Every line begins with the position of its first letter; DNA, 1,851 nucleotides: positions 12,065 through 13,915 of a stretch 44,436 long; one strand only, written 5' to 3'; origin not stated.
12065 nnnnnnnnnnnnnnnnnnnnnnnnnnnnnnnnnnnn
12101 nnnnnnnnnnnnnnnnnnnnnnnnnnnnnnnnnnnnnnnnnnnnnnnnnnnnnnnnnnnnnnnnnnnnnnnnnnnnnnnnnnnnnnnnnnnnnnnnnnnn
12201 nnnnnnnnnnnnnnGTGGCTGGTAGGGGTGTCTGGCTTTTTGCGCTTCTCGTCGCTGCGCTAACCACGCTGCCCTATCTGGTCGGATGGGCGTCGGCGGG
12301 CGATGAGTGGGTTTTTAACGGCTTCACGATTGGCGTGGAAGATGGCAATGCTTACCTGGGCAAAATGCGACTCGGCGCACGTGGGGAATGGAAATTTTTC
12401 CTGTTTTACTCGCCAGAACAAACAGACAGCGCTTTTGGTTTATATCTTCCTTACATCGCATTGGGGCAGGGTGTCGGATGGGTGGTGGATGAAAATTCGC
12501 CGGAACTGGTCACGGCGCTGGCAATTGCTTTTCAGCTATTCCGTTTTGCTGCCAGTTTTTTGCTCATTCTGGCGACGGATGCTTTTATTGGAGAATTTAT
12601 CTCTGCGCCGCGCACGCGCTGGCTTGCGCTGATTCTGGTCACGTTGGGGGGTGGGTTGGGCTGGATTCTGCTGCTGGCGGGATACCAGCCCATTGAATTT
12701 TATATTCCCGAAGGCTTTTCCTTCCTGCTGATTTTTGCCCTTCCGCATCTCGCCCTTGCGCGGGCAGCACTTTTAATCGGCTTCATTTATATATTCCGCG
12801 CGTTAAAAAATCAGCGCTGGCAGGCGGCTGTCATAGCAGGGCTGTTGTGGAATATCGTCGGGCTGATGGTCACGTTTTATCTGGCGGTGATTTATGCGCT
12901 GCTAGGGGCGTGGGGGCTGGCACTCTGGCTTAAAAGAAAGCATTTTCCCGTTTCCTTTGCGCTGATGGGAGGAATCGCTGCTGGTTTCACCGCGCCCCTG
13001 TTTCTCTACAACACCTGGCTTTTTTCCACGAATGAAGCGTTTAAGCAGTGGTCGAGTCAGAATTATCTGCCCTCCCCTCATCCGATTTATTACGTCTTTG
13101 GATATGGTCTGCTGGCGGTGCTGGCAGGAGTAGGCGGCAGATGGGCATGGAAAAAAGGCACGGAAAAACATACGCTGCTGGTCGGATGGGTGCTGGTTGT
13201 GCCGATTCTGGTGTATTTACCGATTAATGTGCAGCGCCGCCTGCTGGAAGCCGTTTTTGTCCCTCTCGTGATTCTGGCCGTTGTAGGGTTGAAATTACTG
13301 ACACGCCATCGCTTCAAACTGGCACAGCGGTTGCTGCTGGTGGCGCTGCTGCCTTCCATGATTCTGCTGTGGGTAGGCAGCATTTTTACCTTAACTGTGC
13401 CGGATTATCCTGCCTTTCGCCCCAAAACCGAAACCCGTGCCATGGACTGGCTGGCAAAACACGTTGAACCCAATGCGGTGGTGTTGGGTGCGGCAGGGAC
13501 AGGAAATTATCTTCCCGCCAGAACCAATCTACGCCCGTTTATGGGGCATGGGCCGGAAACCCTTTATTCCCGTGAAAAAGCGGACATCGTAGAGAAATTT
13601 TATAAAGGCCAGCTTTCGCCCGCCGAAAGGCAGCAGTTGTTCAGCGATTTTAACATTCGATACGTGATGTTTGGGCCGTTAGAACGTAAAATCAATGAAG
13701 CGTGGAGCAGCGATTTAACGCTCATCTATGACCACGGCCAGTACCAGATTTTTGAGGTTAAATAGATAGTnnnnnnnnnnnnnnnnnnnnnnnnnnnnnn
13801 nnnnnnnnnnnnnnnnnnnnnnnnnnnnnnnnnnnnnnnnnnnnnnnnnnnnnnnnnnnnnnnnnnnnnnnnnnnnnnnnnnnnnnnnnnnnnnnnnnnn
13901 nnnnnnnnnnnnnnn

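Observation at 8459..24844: Ten back-to-back integral-membrane genes: a glycan assembly locus built almost only of GT-C-like enzymes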

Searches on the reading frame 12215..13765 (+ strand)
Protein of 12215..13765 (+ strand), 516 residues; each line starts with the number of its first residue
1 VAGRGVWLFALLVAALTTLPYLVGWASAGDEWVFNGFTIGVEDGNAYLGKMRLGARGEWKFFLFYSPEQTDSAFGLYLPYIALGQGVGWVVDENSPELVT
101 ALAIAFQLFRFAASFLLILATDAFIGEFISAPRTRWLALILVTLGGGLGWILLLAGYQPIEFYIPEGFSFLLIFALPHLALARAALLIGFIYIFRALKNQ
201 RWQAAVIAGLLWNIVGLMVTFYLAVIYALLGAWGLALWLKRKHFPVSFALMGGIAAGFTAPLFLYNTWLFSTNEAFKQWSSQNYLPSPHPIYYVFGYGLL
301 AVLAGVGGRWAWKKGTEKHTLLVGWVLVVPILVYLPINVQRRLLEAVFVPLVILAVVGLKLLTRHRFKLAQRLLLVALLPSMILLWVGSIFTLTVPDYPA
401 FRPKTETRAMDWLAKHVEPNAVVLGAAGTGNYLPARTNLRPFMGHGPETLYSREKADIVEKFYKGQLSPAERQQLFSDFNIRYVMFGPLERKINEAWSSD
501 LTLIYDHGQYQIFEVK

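Call 4: search_protein_families(library=pfam, proteins=[window:12215-13765:+], max_evalue=1)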
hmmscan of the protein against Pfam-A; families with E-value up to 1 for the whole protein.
window:12215-13765:+ (516 aa): 0 families

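Call 5: search_protein_families(library=ncbifam, proteins=[window:12215-13765:+], max_evalue=1)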
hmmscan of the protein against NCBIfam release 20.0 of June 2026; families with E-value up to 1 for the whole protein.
window:12215-13765:+ (516 aa): 0 families

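Call 32: search_solved_structures(query=A3, max_evalue=10, show_alignments=1)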
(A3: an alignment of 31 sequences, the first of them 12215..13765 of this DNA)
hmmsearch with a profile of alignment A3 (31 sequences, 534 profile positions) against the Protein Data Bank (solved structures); distinct sequences matched with E-value up to 10: 5.
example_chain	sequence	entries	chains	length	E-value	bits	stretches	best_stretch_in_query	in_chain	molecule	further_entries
3vu0_A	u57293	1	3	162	0.039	15.5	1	416-499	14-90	Putative uncharacterized protein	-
1nrk_A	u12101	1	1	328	0.082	14.4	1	367-480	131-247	YGFZ Protein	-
1vly_A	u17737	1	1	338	0.087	14.3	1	367-480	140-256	Unknown protein from 2D-page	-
9boi_A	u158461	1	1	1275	0.11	14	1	327-447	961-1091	mVenus,Maltose/maltodextrin-binding periplasmic protein,Protein spinster homolog 1,Designe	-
3c5p_A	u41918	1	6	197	2.9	9.3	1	440-483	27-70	Protein BAS0735 of unknown function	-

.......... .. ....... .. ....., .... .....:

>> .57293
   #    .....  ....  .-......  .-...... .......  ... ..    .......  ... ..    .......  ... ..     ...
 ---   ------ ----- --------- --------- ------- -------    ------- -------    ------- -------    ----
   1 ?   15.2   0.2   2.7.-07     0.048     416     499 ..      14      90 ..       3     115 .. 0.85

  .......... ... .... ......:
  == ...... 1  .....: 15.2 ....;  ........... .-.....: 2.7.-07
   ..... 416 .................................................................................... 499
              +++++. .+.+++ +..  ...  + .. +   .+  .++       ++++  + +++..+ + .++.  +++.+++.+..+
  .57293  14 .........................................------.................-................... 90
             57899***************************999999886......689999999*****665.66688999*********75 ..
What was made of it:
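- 12215..13765 (+): C: 516-aa oligosaccharyltransferase-like GT-C protein with a C-terminal alpha/beta domain. The profile of the C-terminal domain weakly matches AglB-S2 (3vu0) at E=0.039 (call 32).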

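Call 47: find_homologous_proteins(query=window:12215-13765:+, max_evalue=0.001)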
Query window:12215-13765:+ (516 aa): 862 proteins with E <= 0.001 among 8000 candidates; the best 120 are listed.
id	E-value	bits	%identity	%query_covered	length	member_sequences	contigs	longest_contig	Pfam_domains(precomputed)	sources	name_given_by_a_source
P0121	0.0e+0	1157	100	100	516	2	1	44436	-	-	-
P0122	2.7e-261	886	75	100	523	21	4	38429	-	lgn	-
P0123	1.8e-230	784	66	100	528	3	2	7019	-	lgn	-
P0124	7.0e-213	726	68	90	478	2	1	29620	-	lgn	-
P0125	1.6e-185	636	56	99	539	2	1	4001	-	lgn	-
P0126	1.1e-179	617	55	99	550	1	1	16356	-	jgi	jgi:hypothetical protein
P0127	1.7e-178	613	53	99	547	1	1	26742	-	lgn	-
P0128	8.0e-177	607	53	99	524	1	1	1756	-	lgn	-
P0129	7.3e-172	591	52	99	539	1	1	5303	-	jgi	jgi:hypothetical protein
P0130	2.8e-168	579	53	99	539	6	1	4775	-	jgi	jgi:hypothetical protein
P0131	1.1e-166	574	51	99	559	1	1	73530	-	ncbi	-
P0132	1.3e-166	573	52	98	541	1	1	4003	-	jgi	jgi:hypothetical protein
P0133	4.7e-164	565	50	99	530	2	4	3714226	-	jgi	-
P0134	3.0e-158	546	51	95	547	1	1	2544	-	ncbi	-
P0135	5.2e-157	542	50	99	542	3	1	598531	-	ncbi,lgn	-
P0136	2.9e-155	536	51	99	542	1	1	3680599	-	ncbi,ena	-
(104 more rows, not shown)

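Call 57: find_encoding_contigs(protein=P0136, flank=10000, max_places=1)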
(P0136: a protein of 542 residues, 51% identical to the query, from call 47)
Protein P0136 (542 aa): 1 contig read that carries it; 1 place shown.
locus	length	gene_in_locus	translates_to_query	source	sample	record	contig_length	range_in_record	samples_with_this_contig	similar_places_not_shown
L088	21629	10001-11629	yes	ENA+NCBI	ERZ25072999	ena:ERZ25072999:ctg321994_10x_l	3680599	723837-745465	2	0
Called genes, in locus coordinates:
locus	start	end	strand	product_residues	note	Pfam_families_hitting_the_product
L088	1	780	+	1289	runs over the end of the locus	PF20773:InhA-like_MAM (weak), PF21471:Reelin_subrepeat-B (faint)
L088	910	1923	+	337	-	PF00625:Guanylate_kin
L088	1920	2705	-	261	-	PF00497:SBP_bac_3, PF12974:Phosphonate-bd (faint)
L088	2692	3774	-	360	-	-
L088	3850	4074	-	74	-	-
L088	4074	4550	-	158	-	-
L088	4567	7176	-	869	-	PF13646:HEAT_2, PF02985:HEAT (faint), PF13646:HEAT_2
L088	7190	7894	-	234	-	PF24481:CT398_CC, PF02591:Zn_ribbon_9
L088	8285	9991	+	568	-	-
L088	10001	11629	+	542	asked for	-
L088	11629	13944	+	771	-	PF09586:YfhO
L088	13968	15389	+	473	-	PF13727:CoA_binding_3, PF02397:Bac_transf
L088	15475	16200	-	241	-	PF13646:HEAT_2 (faint)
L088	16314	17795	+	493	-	-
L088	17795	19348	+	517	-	-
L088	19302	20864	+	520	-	-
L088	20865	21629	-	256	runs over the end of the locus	-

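Call 59: predict_structure(alignment_id=A8)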
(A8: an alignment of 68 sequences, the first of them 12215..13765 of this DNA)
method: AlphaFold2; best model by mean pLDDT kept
length: 516 residues; sequences in the alignment: 68
mean_pLDDT: 94.9   pTM: 0.93
mean pLDDT of the five models: 94.9, 94.5, 94.3, 94.1, 94.1
residues with pLDDT >= 90: 457; 70-90: 49; 50-70: 9; < 50: 1
segments of 3 or more residues with pLDDT < 50: none
pLDDT, mean of each block of 10 residues (from residue 1): 86 98 97 96 97 97 95 95 98 95 98 98 98 97 91 87 88 96 98 98 98 96 94 98 98 98 96 95 85 93 98 97 95 76 77 98 97 96 94 96 97 96 98 97 95 97 97 97 98 90 97 96
secondary structure, 60 per line:
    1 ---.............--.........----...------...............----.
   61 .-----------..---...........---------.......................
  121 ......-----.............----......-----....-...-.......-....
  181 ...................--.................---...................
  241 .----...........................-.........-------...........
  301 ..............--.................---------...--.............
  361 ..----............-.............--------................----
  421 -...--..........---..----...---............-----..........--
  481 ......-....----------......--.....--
elements in order: H4-16 H19-27 E32-34 H41-55 H78-88 H98-126 H132-144 H149-154 H160-163 H169-175 H177-199 H202-218 H222-241 H246-272 H274-282 H290-314 H317-333 H348-362 H367-378 H380-392 E401-403 H404-416 E422-424 H427-436 H452-463 H469-478 E481-486 H488-491 E502-507 E510-514
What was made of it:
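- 12215..13765 (+): The AlphaFold2 model has pLDDT 94.9 and pTM 0.93 (call 59).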

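Call 61: fold_search(model_id=the predicted structure, library=pdb)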
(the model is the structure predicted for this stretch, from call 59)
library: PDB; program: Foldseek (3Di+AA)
matches with E <= 10: 325; with E <= 0.001: 24
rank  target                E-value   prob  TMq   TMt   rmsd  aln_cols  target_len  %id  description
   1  6ezn_F                1.4e-08  1.00  0.55  0.46  11.1       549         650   13  Cryo-EM structure of the yeast oligosaccharyltransferase (OST) complex (released 2018-01-17)
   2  8age_A                2.2e-08  1.00  0.57  0.47   9.1       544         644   12  Structure of yeast oligosaccharylransferase complex with acceptor peptide bound (released 2022-12-07)
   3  8agb_A                3.7e-08  1.00  0.54  0.45  11.6       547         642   12  Structure of yeast oligosaccharylransferase complex with lipid-linked oligosaccharide bound (released 2022-12-07)
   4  3wak                  3.9e-08  1.00  0.58  0.37   9.0       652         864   12  Crystal structure of the Archaeoglobus fulgidus oligosaccharyltransferase (O29867_ARCFU) in the apo form (released 2013-10-30)
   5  8b6l_I                6.2e-08  1.00  0.54  0.42  10.1       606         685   12  Subtomogram average of the human Sec61-TRAP-OSTA-translocon (released 2022-12-07)
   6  7oci_F                6.5e-08  1.00  0.54  0.46  10.9       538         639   13  Cryo-EM structure of yeast Ost6p containing oligosaccharyltransferase complex (released 2022-02-16)
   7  5gmy_A                7.4e-08  1.00  0.56  0.37  11.3       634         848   13  Crystal structure of the Archaeoglobus fulgidus oligosaccharyltransferase (O29867_ARCFU) tethered with an acceptor pep (released 2017-02-01)
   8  6c26_A                7.7e-08  1.00  0.51  0.42  12.0       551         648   13  The Cryo-EM structure of a eukaryotic oligosaccharyl transferase complex (released 2018-01-31)
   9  8pn9_A                9.2e-08  1.00  0.50  0.41   9.1       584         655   12  Structure of human oligosaccharyltransferase OST-A complex bound to NGI-1 (released 2024-05-08)
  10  6s7o_A                1.0e-07  1.00  0.51  0.42  10.4       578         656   13  Cryo-EM structure of human oligosaccharyltransferase complex OST-A (released 2019-12-18)
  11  9n9j_I                2.8e-07  1.00  0.53  0.41   9.7       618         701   12  Structure of a GRP94 folding intermediate engaged with a CCDC134- and FKBP11-bound secretory translocon (released 2025-11-19)
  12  7e9s_A                2.8e-07  1.00  0.56  0.36  10.0       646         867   14  Archaeal oligosaccharyltransferase AglB from Archaeoglobus fulgidus in complex with an inhibitory peptide and a dolich (released 2021-09-08)
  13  6ftg_5                3.5e-07  1.00  0.52  0.44  11.3       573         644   12  Subtomogram average of OST-containing ribosome-translocon complexes from canine rough microsomal membranes (released 2018-03-21)
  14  6s7t_A                4.5e-07  1.00  0.51  0.39   9.2       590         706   14  Cryo-EM structure of human oligosaccharyltransferase complex OST-B (released 2019-12-18)
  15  7zlg_A                4.7e-07  1.00  0.54  0.44   9.9       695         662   10  Cryo-EM structure of C-mannosyltransferase CeDPY19, in complex with acceptor peptide and bound to CMT2-Fab and anti-Fa (released 2023-01-11)
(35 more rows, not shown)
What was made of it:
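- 12215..13765 (+): AftA and ArnT follow (call 61).
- On Oligosaccharyltransferase STT3/AglB/PglB (GT66): The top 22 matches of C are OST chains apart from three DPY19 entries (call 61).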

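Call 88: search_protein_representatives(alignment_id=A8)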
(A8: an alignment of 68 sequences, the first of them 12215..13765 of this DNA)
Query: 68 sequences, 541 profile positions. Proteins with E-value up to 0.001 (for the whole library): 6356; up to 1e-10: 4649; up to 1e-30: 2356. The best 150 are listed.
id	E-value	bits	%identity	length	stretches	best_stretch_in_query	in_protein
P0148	3.0e-232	788.2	-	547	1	13-539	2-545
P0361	1.0e-227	773.2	-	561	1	4-539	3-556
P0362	2.8e-221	751.9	-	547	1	4-539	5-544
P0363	7.1e-221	750.6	-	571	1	5-539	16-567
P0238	8.6e-216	733.8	-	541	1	5-539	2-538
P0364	5.4e-214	727.9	-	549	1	5-539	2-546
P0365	1.3e-209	713.5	-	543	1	4-519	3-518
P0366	4.3e-203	691.9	-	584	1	5-538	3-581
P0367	1.6e-202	690.1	-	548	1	7-539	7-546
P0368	5.3e-197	671.8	-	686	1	5-540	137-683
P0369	5.4e-195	665.2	-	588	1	4-539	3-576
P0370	1.8e-188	643.6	-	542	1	4-539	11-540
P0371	3.3e-187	639.5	-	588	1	5-540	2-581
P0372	1.5e-184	630.7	-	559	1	12-539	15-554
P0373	1.9e-182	623.8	-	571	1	6-539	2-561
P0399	2.8e-140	484.6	-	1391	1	9-540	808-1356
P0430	1.0e-121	423.4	-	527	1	5-539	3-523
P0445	1.2e-118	413.3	-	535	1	4-539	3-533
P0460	6.7e-115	400.9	-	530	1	7-540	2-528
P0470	2.5e-113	395.7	-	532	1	6-540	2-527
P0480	1.5e-110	386.5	-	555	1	5-539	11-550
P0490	1.2e-108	380.2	-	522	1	5-539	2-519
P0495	7.1e-107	374.4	-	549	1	6-539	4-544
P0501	7.5e-106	371.0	-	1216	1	5-539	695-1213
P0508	1.6e-105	369.9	-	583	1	10-540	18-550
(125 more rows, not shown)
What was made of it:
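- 12215..13765 (+): The family has 6356 clusters at 50% identity (call 88).
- Tried and rejected: It did yield the family size and the B-C fusions (call 88).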

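Call 92: list_cluster_members(proteins=[P0399, P0501, P0508, P0495, P0490, P0480, P0470, P0460, P0445, P0430])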
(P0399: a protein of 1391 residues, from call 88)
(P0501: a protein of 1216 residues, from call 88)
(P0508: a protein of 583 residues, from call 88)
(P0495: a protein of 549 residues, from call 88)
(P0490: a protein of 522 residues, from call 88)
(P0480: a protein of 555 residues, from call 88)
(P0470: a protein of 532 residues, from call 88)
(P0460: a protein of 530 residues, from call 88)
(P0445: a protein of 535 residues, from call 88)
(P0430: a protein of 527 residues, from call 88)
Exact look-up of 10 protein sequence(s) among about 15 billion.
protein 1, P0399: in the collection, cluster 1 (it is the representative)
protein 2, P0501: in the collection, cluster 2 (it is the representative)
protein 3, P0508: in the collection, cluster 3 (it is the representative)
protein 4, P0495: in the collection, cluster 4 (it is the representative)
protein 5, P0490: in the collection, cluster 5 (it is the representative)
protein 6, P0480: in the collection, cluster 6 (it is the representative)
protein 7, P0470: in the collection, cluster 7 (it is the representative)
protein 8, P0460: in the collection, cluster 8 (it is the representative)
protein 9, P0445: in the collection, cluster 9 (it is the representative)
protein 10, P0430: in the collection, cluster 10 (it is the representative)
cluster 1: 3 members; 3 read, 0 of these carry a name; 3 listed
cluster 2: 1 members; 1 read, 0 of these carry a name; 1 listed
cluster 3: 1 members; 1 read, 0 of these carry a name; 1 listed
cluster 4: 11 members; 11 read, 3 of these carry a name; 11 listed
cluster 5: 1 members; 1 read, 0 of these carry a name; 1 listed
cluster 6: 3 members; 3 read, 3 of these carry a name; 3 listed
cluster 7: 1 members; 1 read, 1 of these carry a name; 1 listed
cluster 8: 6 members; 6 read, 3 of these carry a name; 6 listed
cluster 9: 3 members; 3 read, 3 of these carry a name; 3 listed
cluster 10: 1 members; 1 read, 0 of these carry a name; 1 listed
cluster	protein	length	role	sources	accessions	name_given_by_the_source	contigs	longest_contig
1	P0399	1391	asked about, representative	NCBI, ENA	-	-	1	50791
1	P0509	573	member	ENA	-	-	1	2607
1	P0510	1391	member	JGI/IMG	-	-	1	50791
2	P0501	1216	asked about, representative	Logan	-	-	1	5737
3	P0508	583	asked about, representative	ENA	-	-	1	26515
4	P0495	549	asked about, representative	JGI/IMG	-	-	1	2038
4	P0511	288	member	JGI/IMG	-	hypothetical protein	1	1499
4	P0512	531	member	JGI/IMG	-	hypothetical protein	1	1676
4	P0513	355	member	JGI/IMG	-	hypothetical protein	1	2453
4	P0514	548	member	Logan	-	-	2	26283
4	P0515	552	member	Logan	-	-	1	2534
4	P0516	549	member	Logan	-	-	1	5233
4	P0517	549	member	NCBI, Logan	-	-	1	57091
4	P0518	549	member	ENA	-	-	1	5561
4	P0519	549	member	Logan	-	-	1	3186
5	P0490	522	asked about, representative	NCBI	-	-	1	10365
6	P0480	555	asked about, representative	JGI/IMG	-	hypothetical protein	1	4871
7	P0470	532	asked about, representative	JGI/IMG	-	hypothetical protein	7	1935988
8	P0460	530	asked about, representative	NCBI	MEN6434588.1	MAG: hypothetical protein ABFD58_02095 [Anaerolineaceae bacterium]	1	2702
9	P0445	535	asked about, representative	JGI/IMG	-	hypothetical protein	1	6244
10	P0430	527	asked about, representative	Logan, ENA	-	-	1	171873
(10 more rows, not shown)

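Call 93: find_encoding_contigs(protein=P0399, flank=8000, max_places=1)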
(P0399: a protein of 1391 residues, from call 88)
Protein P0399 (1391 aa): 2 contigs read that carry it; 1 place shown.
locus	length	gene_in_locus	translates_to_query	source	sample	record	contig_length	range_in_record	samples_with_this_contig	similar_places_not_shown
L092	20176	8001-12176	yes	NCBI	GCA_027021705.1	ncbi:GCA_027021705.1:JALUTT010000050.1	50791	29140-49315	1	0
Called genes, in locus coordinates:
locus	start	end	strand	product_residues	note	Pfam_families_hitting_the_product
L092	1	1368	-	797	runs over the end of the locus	PF01326:PPDK_N, PF27448:Rph_4th, PF00391:PEP-utilizers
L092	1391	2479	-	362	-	PF01040:UbiA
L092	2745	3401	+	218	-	-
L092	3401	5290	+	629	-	PF00072:Response_reg, PF13185:GAF_2, PF01590:GAF, PF13492:GAF_3, PF02518:HATPase_c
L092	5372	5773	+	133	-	PF00072:Response_reg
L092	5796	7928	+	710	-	PF01590:GAF, PF13185:GAF_2, PF13492:GAF_3, PF01590:GAF, PF13185:GAF_2, PF13492:GAF_3, PF02518:HATPase_c, PF00072:Response_reg (weak)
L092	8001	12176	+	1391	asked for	PF09586:YfhO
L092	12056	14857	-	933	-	PF00111:Fer2 (weak), PF01799:Fer2_2, PF01315:Ald_Xan_dh_C, PF02738:MoCoBD_1, PF20256:MoCoBD_2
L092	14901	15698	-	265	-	PF01909:NTP_transf_2 (weak), PF18765:Polbeta (weak), PF05168:HEPN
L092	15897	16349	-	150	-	-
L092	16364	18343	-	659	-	PF11028:TMEM260_N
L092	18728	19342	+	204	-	-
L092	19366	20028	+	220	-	PF00485:PRK, PF13238:AAA_18 (weak)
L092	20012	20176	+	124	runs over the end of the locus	PF01909:NTP_transf_2, PF18765:Polbeta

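Call 104: search_protein_families(library=pfam, proteins=[L088:15475-16200:-], max_evalue=0.001)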
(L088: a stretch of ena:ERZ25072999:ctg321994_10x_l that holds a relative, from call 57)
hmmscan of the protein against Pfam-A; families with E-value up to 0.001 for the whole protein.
L088:15475-16200:- (241 aa): 1 family
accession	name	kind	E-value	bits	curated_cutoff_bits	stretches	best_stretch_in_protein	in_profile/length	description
PF13646.12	HEAT_2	-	2.6e-06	28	27.7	0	130-197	11-77/88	HEAT repeats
